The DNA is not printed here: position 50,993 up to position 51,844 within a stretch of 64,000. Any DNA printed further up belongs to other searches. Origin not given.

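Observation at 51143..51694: Stand-alone RpoH/Rpo5 with an N-terminal domain resembling the eukaryotic Rpb5 jaw (restriction-endonuclease-fold) domain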

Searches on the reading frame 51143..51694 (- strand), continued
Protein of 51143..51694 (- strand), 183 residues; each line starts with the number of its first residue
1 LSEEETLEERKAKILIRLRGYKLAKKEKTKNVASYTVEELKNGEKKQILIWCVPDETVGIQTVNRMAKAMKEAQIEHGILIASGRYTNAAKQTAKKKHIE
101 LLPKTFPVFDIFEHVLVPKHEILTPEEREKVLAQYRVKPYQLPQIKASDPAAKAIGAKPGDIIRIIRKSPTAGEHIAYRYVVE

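Call 46: find_encoding_contigs(protein=P0126, flank=10000, max_places=2)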
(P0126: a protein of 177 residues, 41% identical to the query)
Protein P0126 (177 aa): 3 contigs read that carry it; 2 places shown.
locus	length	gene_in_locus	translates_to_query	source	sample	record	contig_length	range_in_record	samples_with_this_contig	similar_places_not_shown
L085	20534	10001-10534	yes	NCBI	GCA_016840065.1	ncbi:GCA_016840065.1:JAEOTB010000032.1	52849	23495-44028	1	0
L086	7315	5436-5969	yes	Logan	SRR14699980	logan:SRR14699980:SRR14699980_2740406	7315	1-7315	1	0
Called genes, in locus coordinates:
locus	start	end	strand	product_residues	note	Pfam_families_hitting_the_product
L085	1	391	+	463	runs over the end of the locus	PF19289:PmbA_TldD_3rd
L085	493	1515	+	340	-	PF00586:AIRS, PF02769:AIRS_C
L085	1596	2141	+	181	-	PF26666:DUF8221 (faint)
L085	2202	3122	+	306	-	PF00557:Peptidase_M24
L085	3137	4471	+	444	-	PF04389:Peptidase_M28 (faint), PF01546:Peptidase_M20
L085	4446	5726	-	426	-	PF07690:MFS_1, PF00083:Sugar_tr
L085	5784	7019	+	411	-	PF00464:SHMT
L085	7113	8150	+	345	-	PF01544:CorA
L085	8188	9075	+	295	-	PF01144:CoA_trans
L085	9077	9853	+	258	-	PF01144:CoA_trans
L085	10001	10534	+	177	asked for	PF04471:Mrr_cat, PF01191:RNA_pol_Rpb5_C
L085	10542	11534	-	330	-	PF00294:PfkB, PF08543:Phos_pyr_kin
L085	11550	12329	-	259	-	PF23023:Anti-Pycsar_Apyc1, PF00753:Lactamase_B (faint), PF12706:Lactamase_B_2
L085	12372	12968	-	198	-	-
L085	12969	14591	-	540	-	PF13600:DUF4140, PF13598:DUF4139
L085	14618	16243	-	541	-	PF13600:DUF4140, PF13598:DUF4139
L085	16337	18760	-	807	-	PF13802:Gal_mutarotas_2, PF01055:Glyco_hydro_31_2nd, PF21365:Glyco_hydro_31_3rd, PF17137:DUF5110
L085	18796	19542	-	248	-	-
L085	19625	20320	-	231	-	PF00753:Lactamase_B, PF23023:Anti-Pycsar_Apyc1 (weak), PF19583:ODP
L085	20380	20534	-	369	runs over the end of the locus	PF02073:Peptidase_M29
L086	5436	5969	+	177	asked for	PF04471:Mrr_cat, PF01191:RNA_pol_Rpb5_C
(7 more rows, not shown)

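Call 47: find_encoding_contigs(protein=P0135, flank=10000, max_places=2)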
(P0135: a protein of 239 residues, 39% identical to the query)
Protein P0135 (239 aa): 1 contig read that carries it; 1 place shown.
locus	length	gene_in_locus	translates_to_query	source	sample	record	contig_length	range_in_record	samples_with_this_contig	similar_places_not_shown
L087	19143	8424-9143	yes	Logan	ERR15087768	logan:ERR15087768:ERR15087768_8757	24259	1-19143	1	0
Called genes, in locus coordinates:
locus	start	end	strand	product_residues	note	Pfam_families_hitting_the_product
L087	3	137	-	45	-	?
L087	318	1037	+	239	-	-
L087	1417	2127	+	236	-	-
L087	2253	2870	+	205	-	-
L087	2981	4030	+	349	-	-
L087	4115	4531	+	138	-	PF01894:YjbQ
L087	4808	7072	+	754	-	-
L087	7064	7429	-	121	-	PF09845:OapC (weak)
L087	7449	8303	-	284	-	PF01861:BpsA_C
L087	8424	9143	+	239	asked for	PF04471:Mrr_cat (weak), PF22722:NA-iREase1 (weak), PF01191:RNA_pol_Rpb5_C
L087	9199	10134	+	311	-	PF01933:CofD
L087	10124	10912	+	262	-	PF01180:DHO_dh (faint), PF01207:Dus (weak)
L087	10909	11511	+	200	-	PF01983:CofC, PF12804:NTP_transf_3 (weak)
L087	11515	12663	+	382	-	PF00557:Peptidase_M24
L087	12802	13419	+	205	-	PF03193:RsgA_GTPase (faint), PF01926:MMR_HSR1, PF02421:FeoB_N (weak), PF00009:GTP_EFTU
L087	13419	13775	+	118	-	PF09846:OapB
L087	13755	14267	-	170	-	PF13238:AAA_18, PF13521:AAA_28 (weak), PF13671:AAA_33 (faint), PF13207:AAA_17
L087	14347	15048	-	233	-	PF02660:G3P_acyltransf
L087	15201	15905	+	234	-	-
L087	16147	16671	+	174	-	PF04068:Fer4_RLI, PF04034:Ribo_biogen_C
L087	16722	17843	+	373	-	PF13439:Glyco_transf_4, PF13477:Glyco_trans_4_2, PF13579:Glyco_trans_4_4, PF00534:Glycos_transf_1, PF13692:Glyco_trans_1_4, PF13524:Glyco_trans_1_2 (weak)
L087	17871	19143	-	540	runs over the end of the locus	PF10079:Rossmann-like_BshC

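Call 48: find_encoding_contigs(protein=P0141, flank=10000, max_places=2)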
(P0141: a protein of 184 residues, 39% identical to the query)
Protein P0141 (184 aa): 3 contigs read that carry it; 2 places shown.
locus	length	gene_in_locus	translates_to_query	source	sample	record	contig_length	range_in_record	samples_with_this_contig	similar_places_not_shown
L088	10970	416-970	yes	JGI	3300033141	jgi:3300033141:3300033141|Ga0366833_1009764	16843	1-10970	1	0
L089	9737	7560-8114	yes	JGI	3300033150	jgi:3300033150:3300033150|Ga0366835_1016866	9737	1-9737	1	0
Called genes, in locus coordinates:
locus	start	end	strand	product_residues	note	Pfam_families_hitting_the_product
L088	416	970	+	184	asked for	PF22722:NA-iREase1 (weak), PF01191:RNA_pol_Rpb5_C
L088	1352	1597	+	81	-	-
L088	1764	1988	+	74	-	-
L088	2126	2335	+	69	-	-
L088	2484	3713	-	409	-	PF08714:Fae, PF00215:OMPdecase, PF00834:Ribul_P_3_epim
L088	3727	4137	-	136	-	PF12802:MarR_2 (faint), PF01047:MarR (weak), PF01978:TrmB (weak)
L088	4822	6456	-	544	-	-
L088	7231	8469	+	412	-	PF01676:Metalloenzyme, PF10143:PhosphMutase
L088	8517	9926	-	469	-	-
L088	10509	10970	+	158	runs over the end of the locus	PF08280:HTH_Mga (weak), PF13404:HTH_AsnC-type, PF13412:HTH_24, PF01037:AsnC_trans_reg (weak)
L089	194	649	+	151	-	-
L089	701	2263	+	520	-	PF00587:tRNA-synt_2b (faint), PF01409:tRNA-synt_2d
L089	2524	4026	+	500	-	-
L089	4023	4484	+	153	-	-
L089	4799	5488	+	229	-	PF04493:Endonuclease_5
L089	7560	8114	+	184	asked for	PF22722:NA-iREase1 (weak), PF01191:RNA_pol_Rpb5_C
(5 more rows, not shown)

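Call 49: list_cluster_members(proteins=[P0166, P0168, P0176, P0184, P0191, P0212, P0226, P0239, P0255, P0152])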
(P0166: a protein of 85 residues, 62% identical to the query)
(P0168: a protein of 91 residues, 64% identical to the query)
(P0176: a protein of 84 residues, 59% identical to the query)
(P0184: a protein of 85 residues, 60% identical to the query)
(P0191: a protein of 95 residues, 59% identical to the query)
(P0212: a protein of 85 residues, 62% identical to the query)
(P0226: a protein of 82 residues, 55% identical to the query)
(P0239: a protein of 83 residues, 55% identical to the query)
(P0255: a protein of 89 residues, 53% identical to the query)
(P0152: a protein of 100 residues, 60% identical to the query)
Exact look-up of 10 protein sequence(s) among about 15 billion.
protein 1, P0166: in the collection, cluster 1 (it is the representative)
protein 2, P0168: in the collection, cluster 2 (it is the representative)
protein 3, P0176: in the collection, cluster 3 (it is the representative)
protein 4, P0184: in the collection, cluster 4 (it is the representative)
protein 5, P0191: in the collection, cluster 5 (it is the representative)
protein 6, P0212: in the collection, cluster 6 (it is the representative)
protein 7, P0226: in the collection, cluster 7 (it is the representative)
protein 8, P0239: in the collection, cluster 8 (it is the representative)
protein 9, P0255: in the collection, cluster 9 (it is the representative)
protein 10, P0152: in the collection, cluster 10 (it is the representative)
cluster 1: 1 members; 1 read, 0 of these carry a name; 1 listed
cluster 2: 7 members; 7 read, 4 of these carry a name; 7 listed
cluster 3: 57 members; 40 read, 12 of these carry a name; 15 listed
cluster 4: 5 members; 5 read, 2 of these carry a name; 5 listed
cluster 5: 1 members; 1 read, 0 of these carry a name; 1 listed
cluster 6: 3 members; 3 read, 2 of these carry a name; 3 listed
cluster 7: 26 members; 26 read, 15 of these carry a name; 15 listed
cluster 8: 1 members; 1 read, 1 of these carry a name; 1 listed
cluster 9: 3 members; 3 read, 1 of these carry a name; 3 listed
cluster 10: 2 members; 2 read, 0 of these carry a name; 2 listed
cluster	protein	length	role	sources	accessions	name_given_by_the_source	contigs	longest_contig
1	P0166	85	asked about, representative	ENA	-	-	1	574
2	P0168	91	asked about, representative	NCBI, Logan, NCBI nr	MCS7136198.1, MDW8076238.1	MAG: DNA-directed RNA polymerase subunit H [Nitrososphaerota archaeon] | DNA-directed RNA polymerase subunit H [Aigarchaeota archaeon]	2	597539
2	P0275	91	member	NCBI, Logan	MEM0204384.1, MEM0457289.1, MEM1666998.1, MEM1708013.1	MAG: DNA-directed RNA polymerase subunit H [Nitrososphaerota archaeon]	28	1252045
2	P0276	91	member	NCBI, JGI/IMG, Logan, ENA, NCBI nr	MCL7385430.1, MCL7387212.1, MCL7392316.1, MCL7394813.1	MAG: DNA-directed RNA polymerase subunit H [Thaumarchaeota archaeon] | DNA-directed RNA polymerase subunit H | DNA-directed RNA polymerase subunit H [Candidatus Terraquivivens yellowstonensis]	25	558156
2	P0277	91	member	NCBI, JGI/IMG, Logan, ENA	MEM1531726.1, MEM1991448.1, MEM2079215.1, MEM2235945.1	MAG: DNA-directed RNA polymerase subunit H [Nitrososphaerota archaeon]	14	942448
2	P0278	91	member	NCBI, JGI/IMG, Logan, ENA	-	-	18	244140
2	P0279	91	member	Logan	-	-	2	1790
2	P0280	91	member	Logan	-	-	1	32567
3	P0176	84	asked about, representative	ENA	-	-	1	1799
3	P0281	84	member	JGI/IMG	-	DNA-directed RNA polymerase subunit H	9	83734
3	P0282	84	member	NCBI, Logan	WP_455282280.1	DNA-directed RNA polymerase subunit H [[Eubacterium] cellulosolvens]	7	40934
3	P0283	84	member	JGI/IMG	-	DNA-directed RNA polymerase subunit H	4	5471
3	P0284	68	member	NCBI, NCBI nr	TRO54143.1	DNA-directed RNA polymerase subunit H [Candidatus Bathyarchaeota archaeon]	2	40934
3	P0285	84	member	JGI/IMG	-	DNA-directed RNA polymerase subunit H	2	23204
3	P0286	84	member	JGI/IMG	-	DNA-directed RNA polymerase subunit H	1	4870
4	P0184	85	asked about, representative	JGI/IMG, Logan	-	DNA-directed RNA polymerase subunit H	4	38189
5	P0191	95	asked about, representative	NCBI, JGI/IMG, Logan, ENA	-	-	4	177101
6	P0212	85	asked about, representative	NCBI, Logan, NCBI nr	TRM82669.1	DNA-directed RNA polymerase subunit H [Sulfolobus sp. A20-N-F6]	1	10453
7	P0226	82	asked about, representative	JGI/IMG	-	DNA-directed RNA polymerase subunit H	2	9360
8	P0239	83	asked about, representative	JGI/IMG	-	DNA-directed RNA polymerase subunit H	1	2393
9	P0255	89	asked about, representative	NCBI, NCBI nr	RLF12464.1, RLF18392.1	MAG: DNA-directed RNA polymerase subunit H [Thermoprotei archaeon]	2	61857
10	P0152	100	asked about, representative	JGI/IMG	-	-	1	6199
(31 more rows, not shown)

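Call 50: list_cluster_members(proteins=[P0128, P0130, P0131, P0132, P0133, P0134, P0137, P0139, P0143, P0160])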
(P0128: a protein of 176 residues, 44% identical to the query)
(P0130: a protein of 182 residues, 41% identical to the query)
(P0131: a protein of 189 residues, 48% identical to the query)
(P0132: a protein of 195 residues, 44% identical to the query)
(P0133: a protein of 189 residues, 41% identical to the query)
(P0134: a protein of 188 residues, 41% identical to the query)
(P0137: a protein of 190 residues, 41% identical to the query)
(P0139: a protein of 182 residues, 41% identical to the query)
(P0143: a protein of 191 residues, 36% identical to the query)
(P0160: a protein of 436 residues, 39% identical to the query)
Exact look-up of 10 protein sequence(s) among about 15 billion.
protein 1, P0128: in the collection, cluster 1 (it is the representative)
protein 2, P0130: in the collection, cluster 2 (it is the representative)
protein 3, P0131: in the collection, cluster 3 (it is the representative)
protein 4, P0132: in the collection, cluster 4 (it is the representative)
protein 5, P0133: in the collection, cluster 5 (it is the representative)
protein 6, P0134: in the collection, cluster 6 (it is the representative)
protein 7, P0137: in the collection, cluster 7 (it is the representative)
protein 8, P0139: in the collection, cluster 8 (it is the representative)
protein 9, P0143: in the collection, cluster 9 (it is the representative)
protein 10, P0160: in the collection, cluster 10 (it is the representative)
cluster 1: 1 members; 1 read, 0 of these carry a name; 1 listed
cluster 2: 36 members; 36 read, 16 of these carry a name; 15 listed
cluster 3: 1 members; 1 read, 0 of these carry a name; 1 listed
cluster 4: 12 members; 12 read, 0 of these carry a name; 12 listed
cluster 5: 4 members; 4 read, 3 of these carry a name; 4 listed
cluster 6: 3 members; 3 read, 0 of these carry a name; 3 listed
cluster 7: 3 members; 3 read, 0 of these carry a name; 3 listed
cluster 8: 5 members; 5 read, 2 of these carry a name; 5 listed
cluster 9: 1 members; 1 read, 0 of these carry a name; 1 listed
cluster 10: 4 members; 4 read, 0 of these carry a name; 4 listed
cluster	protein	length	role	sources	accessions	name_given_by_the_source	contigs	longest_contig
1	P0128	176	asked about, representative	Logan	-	-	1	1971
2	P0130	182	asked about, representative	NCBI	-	-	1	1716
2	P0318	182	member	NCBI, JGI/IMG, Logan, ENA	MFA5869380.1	MAG: DNA-directed RNA polymerase subunit H [Candidatus Bathyarchaeia archaeon]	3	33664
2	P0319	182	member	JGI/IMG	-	DNA-directed RNA polymerase subunit H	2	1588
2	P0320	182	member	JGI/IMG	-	DNA-directed RNA polymerase subunit H (RpoH/RPB5)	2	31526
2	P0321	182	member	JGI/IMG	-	DNA-directed RNA polymerase subunit H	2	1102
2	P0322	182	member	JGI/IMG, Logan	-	DNA-directed RNA polymerase subunit H (RpoH/RPB5)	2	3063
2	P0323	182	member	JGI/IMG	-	DNA-directed RNA polymerase subunit H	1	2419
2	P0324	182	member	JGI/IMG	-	DNA-directed RNA polymerase subunit H (RpoH/RPB5)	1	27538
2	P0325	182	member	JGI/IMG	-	DNA-directed RNA polymerase subunit H (RpoH/RPB5)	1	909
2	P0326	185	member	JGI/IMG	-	DNA-directed RNA polymerase subunit H (RpoH/RPB5)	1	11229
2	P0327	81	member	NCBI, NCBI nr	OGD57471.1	DNA-directed RNA polymerase subunit H [Candidatus Bathyarchaeota archaeon RBG_13_52_12] | MAG: DNA-directed RNA polymerase subunit H [Candidatus Bathyarchaeota archaeon ...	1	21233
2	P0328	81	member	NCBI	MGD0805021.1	MAG: DNA-directed RNA polymerase subunit H [Candidatus Bathyarchaeia archaeon]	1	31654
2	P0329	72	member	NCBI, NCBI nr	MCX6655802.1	MAG: DNA-directed RNA polymerase subunit H, partial [Candidatus Bathyarchaeota archaeon] | DNA-directed RNA polymerase subunit H [Candidatus Bathyarchaeota archaeon]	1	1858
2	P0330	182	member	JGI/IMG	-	DNA-directed RNA polymerase subunit H (RpoH/RPB5)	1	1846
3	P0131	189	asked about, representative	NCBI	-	-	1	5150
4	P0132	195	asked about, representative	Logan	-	-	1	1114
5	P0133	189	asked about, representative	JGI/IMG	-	DNA-directed RNA polymerase subunit H (RpoH/RPB5)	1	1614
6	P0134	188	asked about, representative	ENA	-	-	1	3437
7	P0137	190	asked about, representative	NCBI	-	-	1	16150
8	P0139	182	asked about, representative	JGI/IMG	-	-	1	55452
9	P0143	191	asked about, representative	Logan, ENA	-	-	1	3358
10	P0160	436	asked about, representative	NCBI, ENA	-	-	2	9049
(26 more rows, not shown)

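Call 52: find_encoding_contigs(protein=P0281, flank=10000, max_places=4)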
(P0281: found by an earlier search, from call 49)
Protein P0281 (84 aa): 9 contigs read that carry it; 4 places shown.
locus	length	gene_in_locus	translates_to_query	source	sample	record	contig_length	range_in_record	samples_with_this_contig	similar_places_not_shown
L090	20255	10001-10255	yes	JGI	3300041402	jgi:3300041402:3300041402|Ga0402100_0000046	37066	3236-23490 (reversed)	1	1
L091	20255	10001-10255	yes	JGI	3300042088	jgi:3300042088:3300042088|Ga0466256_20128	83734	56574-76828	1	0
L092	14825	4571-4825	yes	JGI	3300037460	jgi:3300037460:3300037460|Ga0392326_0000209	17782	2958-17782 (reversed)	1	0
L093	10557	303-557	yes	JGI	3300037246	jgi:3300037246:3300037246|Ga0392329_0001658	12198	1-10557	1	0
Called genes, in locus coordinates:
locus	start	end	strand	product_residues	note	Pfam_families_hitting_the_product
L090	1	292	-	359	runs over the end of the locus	-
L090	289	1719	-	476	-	PF02844:GARS_N, PF01071:GARS_A, PF02843:GARS_C (weak)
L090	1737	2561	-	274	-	PF01210:NAD_Gly3P_dh_N (weak), PF03446:NAD_binding_2 (faint), PF03807:F420_oxidored, PF14748:P5CR_dimer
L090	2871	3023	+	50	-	-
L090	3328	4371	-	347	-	-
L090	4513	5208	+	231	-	-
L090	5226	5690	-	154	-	PF04143:Sulf_transp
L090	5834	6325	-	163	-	PF04143:Sulf_transp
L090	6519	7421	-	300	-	PF01398:JAB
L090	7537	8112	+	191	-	PF02475:TRM5-TYW2_MTfase (weak), PF13489:Methyltransf_23, PF01135:PCMT, PF01209:Ubie_methyltran, PF13847:Methyltransf_31, PF08241:Methyltransf_11, PF08242:Methyltransf_12, PF13649:Methyltransf_25, +4 more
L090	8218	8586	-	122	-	PF00293:NUDIX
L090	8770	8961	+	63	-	-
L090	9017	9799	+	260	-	-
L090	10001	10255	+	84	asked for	PF01191:RNA_pol_Rpb5_C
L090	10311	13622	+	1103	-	PF04563:RNA_pol_Rpb2_1, PF04561:RNA_pol_Rpb2_2, PF04565:RNA_pol_Rpb2_3, PF04566:RNA_pol_Rpb2_4, PF04567:RNA_pol_Rpb2_5, PF00562:RNA_pol_Rpb2_6, PF04560:RNA_pol_Rpb2_7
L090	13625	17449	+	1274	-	PF04997:RNA_pol_Rpb1_1, PF00623:RNA_pol_Rpb1_2, PF04983:RNA_pol_Rpb1_3, PF05000:RNA_pol_Rpb1_4, PF04998:RNA_pol_Rpb1_5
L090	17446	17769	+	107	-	PF01248:Ribosomal_L7Ae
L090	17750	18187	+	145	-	PF07650:KH_2, PF13083:KH_KhpA-B (faint), PF26594:KH_NusA_2nd, PF00013:KH_1 (faint), PF07650:KH_2 (weak), PF26594:KH_NusA_2nd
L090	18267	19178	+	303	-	PF01913:FTR, PF02741:FTR_C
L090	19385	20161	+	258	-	PF00688:TGFb_propeptide (weak), PF06848:Disaggr_repeat (faint), PF24517:CBM96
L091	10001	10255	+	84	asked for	PF01191:RNA_pol_Rpb5_C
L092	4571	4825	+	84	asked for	PF01191:RNA_pol_Rpb5_C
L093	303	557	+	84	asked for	PF01191:RNA_pol_Rpb5_C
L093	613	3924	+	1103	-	PF04563:RNA_pol_Rpb2_1, PF04561:RNA_pol_Rpb2_2, PF04565:RNA_pol_Rpb2_3, PF04566:RNA_pol_Rpb2_4, PF04567:RNA_pol_Rpb2_5, PF00562:RNA_pol_Rpb2_6, PF04560:RNA_pol_Rpb2_7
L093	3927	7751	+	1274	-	PF04997:RNA_pol_Rpb1_1, PF00623:RNA_pol_Rpb1_2, PF04983:RNA_pol_Rpb1_3, PF05000:RNA_pol_Rpb1_4, PF04998:RNA_pol_Rpb1_5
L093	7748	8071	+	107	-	PF01248:Ribosomal_L7Ae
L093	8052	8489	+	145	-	PF07650:KH_2, PF13083:KH_KhpA-B (faint), PF26594:KH_NusA_2nd (weak), PF00013:KH_1 (faint), PF07650:KH_2 (weak), PF26594:KH_NusA_2nd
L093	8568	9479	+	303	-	PF01913:FTR, PF02741:FTR_C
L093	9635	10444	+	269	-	PF00688:TGFb_propeptide (weak), PF06848:Disaggr_repeat (faint), PF24517:CBM96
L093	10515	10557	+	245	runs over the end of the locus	PF03796:DnaB_C, PF06745:ATPase, PF23442:DUF7125 (faint)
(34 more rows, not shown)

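Call 54: find_homologous_proteins(query=P0281, max_evalue=1e-10)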
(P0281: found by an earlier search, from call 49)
Query P0281 (84 aa): 22 proteins with E <= 1e-10 among 25 candidates.
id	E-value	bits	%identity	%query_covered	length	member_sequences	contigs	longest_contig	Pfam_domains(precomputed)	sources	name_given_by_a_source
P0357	1.9e-44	166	98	100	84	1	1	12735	PF01191.25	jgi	-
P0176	8.4e-44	164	94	100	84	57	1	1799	PF01191.25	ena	-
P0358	7.7e-43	161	89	100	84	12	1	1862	PF01191.25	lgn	-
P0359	7.2e-42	158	89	100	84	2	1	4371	PF01191.25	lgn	-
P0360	5.5e-41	155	87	100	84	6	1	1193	PF01191.25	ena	-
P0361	2.7e-40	153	86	100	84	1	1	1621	PF01191.25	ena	-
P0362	4.3e-40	152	85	100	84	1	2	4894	PF01191.25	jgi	jgi:DNA-directed RNA polymerase subunit H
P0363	1.5e-39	151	85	100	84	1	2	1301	PF01191.25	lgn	-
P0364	2.8e-39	150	86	100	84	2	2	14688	PF01191.25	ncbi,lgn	ncbi:DNA-directed RNA polymerase subunit H [[Eubacterium] cellulosolvens]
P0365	1.3e-38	148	83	100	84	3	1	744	PF01191.25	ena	-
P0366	3.4e-37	143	81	100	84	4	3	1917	PF01191.25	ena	-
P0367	5.9e-32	126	70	100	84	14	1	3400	PF01191.25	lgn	-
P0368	6.0e-32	126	70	100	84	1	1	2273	PF01191.25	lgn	-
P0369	2.6e-31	124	69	100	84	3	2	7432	PF01191.25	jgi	jgi:DNA-directed RNA polymerase subunit H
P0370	2.6e-30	121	67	100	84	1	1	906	PF01191.25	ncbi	-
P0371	3.5e-30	121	71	100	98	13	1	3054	PF01191.25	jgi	-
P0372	3.7e-30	121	77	93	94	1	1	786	PF01191.25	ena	-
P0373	6.4e-20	88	60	100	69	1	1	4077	PF01191.25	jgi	jgi:DNA-directed RNA polymerase subunit H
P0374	5.6e-16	76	58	93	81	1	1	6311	PF01191.25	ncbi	-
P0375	6.3e-16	76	50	86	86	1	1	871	PF01191.25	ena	-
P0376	5.6e-15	73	54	94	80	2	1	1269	PF01191.25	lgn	-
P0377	1.8e-13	68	49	83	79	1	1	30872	PF01191.25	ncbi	-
